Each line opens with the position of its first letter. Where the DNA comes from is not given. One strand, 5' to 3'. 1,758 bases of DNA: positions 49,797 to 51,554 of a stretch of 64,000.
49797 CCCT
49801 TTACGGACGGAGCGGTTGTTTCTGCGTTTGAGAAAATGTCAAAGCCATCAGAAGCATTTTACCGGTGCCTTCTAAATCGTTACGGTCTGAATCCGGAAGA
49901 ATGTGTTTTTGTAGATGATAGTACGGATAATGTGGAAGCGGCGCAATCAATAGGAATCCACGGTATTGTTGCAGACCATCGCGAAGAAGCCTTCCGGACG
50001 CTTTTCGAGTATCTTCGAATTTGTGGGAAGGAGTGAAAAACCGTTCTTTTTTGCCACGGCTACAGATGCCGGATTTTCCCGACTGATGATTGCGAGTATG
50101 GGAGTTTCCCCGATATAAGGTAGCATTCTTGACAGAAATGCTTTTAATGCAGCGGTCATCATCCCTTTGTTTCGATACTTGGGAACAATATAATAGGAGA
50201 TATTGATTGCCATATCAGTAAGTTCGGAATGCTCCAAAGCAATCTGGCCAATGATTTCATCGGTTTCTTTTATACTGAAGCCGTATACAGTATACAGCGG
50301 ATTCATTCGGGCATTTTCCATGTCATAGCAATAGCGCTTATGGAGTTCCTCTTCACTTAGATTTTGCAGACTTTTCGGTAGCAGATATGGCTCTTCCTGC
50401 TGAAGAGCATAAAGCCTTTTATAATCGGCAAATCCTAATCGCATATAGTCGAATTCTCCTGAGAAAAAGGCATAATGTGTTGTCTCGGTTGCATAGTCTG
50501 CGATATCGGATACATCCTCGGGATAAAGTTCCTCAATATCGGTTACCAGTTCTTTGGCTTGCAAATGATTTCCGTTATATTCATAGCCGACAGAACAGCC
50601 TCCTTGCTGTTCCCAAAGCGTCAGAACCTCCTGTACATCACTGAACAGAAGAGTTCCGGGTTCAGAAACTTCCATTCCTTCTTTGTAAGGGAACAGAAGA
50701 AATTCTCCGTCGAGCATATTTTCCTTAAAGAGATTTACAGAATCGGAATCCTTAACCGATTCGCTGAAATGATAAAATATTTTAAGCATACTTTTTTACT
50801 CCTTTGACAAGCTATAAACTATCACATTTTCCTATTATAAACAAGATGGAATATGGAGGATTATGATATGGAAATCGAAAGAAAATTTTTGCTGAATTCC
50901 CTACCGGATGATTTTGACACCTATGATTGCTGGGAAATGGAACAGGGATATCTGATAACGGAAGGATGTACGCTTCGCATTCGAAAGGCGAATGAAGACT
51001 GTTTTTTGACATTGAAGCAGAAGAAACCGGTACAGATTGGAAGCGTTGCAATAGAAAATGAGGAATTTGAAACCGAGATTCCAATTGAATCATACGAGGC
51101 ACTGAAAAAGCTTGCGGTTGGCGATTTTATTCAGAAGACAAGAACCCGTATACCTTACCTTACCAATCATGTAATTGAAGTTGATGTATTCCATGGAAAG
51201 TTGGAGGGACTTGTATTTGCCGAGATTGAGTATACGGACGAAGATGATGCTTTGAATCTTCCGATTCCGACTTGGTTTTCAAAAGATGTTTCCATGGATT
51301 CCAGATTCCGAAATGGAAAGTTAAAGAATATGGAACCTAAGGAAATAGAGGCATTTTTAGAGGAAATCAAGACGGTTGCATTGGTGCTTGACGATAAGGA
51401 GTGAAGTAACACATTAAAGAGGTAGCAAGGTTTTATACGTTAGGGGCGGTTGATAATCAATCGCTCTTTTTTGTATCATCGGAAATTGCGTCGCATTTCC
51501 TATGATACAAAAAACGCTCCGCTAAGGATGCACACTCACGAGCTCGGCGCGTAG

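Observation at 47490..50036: WYL-domain regulator fused to a HAD phosphatase, co-transcribed with an unknown three-TM membrane protein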

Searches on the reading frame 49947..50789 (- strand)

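Call 3: search_protein_families(library=pfam, proteins=[window:49947-50789:-], max_evalue=0.01)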
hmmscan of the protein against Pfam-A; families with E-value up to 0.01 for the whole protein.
window:49947-50789:- (280 aa): 3 families
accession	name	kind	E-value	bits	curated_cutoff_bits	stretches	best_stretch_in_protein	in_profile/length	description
PF13302.13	Acetyltransf_3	-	1.5e-14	55.3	25.4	1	121-251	10-137/138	Acetyltransferase (GNAT) domain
PF00583.31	Acetyltransf_1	-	4.7e-07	30.5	20.7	1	148-251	14-116/116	Acetyltransferase (GNAT) family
PF13420.13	Acetyltransf_4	-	4.2e-05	24.1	24.3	1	168-259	49-142/155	Acetyltransferase (GNAT) domain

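Call 4: search_protein_families(library=ncbifam, proteins=[window:49947-50789:-], max_evalue=0.01)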
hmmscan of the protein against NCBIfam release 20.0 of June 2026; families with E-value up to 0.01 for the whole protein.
window:49947-50789:- (280 aa): 1 family
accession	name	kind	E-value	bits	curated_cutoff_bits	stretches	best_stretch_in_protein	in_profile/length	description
NF007539.0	PRK10151.1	equivalog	2.9e-05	23.8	184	1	171-253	70-152/179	50S ribosomal protein L7/L12-serine acetyltransferase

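Call 68: search_protein_families(library=padloc, proteins=[window:49947-50789:-], max_evalue=0.01)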
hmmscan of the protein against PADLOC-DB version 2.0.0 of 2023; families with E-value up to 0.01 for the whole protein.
window:49947-50789:- (280 aa): 0 families

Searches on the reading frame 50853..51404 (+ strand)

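Call 3: search_protein_families(library=pfam, proteins=[window:50853-51404:+], max_evalue=0.01)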
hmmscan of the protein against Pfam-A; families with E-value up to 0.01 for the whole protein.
window:50853-51404:+ (183 aa): 1 family
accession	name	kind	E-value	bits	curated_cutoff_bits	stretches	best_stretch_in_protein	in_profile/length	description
PF01928.26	CYTH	-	2.8e-07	31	23.2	1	6-133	2-151/179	CYTH domain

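Call 68: search_protein_families(library=padloc, proteins=[window:50853-51404:+], max_evalue=0.01)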
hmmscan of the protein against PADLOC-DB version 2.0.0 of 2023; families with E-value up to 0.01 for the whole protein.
window:50853-51404:+ (183 aa): 0 families
